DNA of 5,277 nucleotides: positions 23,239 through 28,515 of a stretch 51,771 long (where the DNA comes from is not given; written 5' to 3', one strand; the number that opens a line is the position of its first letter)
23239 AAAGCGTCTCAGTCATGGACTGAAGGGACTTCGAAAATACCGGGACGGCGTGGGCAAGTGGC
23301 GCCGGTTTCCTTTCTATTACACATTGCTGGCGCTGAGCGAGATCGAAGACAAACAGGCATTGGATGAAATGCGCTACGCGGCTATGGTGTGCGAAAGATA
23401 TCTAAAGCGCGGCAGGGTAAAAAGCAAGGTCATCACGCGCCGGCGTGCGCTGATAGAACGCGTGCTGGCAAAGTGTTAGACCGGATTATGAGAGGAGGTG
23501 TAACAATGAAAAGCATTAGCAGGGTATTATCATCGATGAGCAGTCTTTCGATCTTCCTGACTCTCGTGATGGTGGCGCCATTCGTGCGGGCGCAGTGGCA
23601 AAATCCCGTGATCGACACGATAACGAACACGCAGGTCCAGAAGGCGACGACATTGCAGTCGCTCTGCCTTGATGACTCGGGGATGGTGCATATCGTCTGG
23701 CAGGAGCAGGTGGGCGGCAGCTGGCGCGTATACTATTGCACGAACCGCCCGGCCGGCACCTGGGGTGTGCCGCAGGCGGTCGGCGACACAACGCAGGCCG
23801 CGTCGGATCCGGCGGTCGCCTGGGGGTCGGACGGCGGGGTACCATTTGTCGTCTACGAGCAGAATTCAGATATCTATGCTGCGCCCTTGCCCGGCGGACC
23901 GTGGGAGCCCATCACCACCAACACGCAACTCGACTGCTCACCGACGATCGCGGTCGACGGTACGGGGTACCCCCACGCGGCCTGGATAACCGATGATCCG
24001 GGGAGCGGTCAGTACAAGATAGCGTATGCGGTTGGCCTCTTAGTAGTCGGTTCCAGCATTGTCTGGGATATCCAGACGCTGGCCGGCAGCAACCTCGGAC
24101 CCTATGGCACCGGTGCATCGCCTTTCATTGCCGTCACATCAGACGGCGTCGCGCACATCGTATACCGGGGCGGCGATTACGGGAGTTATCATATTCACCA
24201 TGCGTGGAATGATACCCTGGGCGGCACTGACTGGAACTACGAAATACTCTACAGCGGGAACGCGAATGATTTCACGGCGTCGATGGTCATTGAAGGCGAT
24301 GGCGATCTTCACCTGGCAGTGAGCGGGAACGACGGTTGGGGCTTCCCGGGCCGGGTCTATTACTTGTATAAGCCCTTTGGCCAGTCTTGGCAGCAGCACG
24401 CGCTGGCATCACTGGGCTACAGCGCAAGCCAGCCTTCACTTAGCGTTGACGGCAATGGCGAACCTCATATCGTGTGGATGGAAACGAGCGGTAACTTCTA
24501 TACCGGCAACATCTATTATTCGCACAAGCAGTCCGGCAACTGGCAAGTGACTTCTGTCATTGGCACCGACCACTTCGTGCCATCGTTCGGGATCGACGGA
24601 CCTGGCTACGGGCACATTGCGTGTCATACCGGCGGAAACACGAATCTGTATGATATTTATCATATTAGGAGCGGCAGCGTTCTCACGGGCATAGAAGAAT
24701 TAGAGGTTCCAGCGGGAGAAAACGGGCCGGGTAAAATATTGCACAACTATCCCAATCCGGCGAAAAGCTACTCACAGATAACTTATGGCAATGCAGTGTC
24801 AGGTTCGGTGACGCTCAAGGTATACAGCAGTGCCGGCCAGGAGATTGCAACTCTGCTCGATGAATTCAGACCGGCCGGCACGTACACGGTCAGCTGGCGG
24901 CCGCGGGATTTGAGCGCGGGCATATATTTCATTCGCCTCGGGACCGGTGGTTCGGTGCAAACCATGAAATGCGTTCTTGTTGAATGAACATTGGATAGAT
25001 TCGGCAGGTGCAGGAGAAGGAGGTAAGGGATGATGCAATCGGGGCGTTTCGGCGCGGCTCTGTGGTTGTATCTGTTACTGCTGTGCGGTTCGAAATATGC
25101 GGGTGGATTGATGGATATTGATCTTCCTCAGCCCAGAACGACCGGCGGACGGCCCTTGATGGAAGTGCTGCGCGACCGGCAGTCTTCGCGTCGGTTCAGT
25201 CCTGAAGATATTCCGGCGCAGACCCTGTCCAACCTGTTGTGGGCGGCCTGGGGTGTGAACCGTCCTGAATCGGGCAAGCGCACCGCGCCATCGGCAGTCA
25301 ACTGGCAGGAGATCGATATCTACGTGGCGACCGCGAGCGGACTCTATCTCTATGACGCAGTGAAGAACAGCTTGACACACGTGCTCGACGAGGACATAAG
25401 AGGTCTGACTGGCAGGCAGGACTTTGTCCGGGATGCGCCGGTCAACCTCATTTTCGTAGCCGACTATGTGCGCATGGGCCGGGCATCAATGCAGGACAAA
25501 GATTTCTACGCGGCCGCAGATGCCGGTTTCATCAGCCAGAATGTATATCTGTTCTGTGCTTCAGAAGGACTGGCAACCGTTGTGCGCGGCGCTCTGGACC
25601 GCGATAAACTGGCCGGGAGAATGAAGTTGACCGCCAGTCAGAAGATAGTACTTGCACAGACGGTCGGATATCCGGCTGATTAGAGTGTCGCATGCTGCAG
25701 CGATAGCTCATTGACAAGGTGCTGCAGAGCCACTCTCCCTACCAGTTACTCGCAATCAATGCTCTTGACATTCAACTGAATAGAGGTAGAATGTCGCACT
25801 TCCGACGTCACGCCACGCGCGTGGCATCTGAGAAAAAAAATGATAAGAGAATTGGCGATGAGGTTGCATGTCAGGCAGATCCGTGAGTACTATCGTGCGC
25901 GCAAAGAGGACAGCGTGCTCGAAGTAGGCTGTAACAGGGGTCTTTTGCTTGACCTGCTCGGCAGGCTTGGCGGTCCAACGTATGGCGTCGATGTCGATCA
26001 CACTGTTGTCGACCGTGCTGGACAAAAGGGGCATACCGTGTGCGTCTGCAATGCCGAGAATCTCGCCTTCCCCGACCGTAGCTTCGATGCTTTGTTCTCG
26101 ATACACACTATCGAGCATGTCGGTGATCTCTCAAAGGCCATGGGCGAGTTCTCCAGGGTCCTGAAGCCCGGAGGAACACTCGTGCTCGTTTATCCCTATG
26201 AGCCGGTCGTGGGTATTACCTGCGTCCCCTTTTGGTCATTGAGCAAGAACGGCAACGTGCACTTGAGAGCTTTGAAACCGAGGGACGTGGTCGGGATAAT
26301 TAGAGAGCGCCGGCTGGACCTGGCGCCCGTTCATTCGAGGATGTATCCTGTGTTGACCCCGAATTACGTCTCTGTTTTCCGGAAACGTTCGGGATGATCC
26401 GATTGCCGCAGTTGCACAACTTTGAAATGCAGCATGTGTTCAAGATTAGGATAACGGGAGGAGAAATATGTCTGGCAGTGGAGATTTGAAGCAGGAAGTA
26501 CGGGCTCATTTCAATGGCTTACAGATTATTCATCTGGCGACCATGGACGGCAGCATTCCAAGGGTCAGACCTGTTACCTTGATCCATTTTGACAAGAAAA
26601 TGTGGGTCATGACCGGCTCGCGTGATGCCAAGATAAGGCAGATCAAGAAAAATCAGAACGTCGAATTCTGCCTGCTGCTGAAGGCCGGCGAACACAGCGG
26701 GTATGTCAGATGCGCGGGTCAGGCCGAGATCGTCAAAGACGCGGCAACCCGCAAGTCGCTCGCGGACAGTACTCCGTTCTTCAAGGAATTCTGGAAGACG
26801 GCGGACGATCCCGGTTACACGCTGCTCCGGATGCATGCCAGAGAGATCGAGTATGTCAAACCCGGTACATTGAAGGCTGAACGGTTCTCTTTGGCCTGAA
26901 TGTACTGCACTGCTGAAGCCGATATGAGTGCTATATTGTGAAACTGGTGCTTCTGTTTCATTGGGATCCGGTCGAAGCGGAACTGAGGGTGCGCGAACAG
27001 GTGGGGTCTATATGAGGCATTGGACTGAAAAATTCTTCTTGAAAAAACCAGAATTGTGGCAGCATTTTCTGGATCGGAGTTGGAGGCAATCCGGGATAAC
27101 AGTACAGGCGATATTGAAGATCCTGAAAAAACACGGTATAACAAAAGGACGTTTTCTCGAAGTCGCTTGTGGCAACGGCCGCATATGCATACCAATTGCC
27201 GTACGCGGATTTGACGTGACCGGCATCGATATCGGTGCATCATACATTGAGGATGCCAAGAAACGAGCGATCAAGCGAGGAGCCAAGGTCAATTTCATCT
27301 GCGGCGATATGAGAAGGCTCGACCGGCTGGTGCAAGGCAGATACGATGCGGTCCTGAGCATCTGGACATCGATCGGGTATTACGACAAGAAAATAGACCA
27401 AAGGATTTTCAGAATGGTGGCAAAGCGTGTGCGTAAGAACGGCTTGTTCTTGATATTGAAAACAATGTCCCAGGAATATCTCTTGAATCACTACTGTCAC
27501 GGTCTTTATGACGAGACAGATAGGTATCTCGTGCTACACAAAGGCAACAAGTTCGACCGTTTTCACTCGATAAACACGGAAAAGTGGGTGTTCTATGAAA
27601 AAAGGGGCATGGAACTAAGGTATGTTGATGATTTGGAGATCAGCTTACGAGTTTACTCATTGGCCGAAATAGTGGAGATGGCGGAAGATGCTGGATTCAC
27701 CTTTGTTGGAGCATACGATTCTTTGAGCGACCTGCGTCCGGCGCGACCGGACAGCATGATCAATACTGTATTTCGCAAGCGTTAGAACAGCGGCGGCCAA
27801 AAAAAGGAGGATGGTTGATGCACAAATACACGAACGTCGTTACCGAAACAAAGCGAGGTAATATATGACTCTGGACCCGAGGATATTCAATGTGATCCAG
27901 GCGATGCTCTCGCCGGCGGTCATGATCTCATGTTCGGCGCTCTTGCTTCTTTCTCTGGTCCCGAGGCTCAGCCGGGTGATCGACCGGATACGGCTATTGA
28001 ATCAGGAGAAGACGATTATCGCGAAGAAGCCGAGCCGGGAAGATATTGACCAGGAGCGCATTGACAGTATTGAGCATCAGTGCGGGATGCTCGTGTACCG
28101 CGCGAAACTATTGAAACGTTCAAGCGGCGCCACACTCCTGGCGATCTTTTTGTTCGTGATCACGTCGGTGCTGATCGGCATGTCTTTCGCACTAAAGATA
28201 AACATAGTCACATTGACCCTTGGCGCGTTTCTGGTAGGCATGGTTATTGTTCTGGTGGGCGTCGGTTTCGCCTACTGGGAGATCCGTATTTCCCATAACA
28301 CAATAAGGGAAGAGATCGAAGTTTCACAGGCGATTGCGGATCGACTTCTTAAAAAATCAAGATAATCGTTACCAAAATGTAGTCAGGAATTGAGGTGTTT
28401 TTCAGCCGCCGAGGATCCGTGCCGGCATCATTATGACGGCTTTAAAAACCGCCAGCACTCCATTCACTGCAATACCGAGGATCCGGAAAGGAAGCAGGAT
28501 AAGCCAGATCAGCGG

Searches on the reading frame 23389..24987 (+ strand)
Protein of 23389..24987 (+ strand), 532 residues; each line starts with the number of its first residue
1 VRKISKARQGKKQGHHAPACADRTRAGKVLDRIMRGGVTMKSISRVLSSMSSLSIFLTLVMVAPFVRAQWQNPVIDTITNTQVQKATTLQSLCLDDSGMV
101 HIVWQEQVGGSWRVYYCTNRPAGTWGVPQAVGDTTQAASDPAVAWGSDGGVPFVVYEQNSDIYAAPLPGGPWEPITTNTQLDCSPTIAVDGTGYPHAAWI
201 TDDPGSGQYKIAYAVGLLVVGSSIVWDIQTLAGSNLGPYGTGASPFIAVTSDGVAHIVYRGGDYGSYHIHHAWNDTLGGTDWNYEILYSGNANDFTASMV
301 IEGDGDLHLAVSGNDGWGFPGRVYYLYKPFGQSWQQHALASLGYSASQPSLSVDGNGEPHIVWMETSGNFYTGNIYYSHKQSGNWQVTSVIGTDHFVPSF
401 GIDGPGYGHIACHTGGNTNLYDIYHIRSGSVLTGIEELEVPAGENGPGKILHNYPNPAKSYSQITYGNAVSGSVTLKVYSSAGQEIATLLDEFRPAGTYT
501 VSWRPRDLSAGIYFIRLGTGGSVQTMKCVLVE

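Call 70: search_protein_families(library=pfam, proteins=[window:23389-24987:+], max_evalue=0.00001)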
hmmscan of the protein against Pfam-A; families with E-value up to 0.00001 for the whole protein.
window:23389-24987:+ (532 aa): 2 families
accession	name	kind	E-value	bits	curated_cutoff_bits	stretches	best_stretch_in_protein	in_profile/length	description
PF18962.6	Por_Secre_tail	-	1.8e-07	31.8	27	1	454-528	2-73/75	Secretion system C-terminal sorting domain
PF15892.11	BNR_4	-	5.7e-06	26.3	27.3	0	346-390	226-269/272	BNR repeat-containing family member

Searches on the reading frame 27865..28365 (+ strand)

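Call 71: search_protein_families(library=pfam, proteins=[window:27865-28365:+], max_evalue=0.00001)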
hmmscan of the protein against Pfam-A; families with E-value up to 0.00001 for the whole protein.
window:27865-28365:+ (166 aa): 1 family
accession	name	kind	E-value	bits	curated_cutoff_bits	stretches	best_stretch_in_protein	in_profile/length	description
PF11026.13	DUF2721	-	1.1e-22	80.7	28.3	1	14-148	1-128/129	Protein of unknown function (DUF2721)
